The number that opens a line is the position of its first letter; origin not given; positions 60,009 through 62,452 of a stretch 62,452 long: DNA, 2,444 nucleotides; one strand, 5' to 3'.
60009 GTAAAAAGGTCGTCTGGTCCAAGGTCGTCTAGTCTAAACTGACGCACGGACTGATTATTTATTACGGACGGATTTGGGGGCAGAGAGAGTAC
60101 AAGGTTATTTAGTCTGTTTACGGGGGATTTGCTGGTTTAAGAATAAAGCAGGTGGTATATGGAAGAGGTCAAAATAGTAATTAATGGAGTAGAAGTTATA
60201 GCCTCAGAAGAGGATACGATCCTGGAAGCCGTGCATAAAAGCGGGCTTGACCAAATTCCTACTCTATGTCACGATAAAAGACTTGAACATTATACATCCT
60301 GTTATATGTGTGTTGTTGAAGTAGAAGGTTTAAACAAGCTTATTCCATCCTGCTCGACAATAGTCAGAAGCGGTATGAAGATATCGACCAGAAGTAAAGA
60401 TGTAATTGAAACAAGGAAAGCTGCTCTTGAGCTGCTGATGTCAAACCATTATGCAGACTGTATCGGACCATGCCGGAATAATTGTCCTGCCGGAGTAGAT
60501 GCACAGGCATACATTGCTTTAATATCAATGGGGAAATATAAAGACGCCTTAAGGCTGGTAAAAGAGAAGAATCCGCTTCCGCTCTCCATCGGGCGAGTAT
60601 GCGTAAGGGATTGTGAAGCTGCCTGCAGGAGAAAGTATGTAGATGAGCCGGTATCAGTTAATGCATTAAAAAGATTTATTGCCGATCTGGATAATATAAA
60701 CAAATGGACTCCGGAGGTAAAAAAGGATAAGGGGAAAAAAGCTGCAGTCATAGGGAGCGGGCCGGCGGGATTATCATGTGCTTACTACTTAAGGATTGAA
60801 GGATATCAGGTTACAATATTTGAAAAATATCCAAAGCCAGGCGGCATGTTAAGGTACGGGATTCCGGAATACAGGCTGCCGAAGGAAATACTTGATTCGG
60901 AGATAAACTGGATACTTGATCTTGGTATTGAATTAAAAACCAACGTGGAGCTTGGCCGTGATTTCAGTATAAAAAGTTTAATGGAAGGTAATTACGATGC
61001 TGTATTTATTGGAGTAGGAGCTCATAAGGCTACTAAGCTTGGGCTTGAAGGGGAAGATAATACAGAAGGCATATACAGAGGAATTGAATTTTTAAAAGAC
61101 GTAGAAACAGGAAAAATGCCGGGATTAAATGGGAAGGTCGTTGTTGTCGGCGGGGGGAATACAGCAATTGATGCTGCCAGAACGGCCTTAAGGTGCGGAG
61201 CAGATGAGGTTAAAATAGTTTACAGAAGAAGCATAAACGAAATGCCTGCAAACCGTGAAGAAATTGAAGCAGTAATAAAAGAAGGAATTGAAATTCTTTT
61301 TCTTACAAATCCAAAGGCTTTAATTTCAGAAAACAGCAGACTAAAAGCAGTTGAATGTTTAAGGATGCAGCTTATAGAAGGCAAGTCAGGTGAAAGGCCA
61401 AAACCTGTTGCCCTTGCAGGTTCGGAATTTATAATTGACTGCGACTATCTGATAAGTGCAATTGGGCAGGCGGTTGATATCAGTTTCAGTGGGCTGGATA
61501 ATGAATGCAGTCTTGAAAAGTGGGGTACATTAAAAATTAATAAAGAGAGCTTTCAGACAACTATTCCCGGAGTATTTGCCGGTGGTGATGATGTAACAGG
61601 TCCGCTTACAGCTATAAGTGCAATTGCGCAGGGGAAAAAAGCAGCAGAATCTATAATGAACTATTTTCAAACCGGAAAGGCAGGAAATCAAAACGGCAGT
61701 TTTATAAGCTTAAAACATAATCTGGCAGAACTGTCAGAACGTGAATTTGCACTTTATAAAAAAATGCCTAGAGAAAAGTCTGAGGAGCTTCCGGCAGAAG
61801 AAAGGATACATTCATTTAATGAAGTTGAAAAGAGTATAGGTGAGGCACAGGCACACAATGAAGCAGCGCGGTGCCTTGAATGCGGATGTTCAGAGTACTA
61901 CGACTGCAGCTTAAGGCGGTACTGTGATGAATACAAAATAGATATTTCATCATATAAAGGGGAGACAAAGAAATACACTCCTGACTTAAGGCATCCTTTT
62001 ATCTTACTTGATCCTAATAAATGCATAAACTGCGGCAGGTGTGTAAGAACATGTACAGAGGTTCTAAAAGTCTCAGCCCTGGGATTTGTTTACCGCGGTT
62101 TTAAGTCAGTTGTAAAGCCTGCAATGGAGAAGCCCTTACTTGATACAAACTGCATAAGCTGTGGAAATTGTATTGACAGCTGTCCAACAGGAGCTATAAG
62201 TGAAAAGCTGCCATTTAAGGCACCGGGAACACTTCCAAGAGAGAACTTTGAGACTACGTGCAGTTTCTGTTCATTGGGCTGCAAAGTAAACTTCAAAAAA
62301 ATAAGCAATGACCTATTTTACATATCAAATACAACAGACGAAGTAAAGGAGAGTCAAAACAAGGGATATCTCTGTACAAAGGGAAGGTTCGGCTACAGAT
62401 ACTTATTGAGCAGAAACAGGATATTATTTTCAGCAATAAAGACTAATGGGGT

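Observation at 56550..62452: Sigma-54-headed operon with a REC-RAM regulator, NuoE-like and NuoF-like subunits and a 2Fe2S/GltD/molybdopterin triple fusion: candidate undescribed NADH- plus NADPH-linked bifurcating-type oxidoreductase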

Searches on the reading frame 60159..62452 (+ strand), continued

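Call 46: search_protein_families(library=pfam, proteins=[L001:11762-13630:+, L001:13639-15042:+, L016:7020-7601:+], max_evalue=0.01)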
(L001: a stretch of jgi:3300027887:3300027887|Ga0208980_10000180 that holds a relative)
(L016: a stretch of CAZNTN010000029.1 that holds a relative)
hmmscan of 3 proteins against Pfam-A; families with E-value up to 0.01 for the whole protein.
L001:11762-13630:+ (622 aa): 3 families
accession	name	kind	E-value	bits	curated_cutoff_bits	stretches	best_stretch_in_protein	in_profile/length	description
PF02518.31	HATPase_c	-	2.5e-23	83.1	26.4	1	514-621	3-109/111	Histidine kinase-, DNA gyrase B-, and HSP90-like ATPase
PF00512.31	HisKA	-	2.1e-07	31.3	26.9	1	380-469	2-65/66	His Kinase A (phospho-acceptor) domain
PF14501.12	HATPase_c_5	-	0.00036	20.9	22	1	521-610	13-93/102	GHKL domain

L001:13639-15042:+ (467 aa): 13 families
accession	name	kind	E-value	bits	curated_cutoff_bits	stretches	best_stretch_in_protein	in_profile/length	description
PF00158.32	Sigma54_activat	-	2.3e-66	223.1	20.2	1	148-314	1-167/168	Sigma-54 interaction domain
PF00072.30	Response_reg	-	1.1e-24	87.1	30.2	1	4-114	1-110/111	Response regulator receiver domain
PF25601.1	AAA_lid_14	-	1.6e-23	82.8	27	1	320-401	1-82/87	AAA+ ATPase lid domain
PF14532.12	Sigma54_activ_2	-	3.9e-17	63.2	25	1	153-319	5-138/138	Sigma-54 interaction domain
PF02954.25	HTH_8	-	1.8e-11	44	22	1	415-455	2-42/42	Bacterial regulatory protein, Fis family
PF07728.20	AAA_5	-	5.9e-09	36.5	22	1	172-291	2-124/139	AAA domain (dynein-related subfamily)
PF00004.35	AAA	-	0.00018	22.4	21.2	1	172-305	1-122/131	ATPase family associated with various cellular activities (AAA)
PF01078.27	Mg_chelatase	-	0.00021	21.2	20.3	1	170-289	23-157/207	Magnesium chelatase, subunit ChlI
PF07724.20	AAA_2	-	0.00053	20.5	27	1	171-289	5-124/166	AAA domain (Cdc48 subfamily)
PF12775.13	AAA_7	-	0.0038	17.2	25.8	1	141-194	5-58/181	P-loop containing dynein motor region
PF20030.5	bpMoxR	-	0.0048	16.4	27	0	169-295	31-150/205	MoxR domain in the MoxR-vWA-beta-propeller ternary systems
PF20720.3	nSTAND3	-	0.0068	16.6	27.2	0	159-203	7-51/155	Novel STAND NTPase 3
PF20274.4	cREC_REC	-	0.0081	17.2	27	0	7-72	5-60/88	Cyclic-phosphate processing Receiver domain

L016:7020-7601:+ (193 aa): 1 family
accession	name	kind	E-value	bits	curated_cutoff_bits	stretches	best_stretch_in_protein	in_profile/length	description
PF01037.27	AsnC_trans_reg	-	2e-05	24.9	25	1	129-184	11-66/73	Lrp/AsnC ligand binding domain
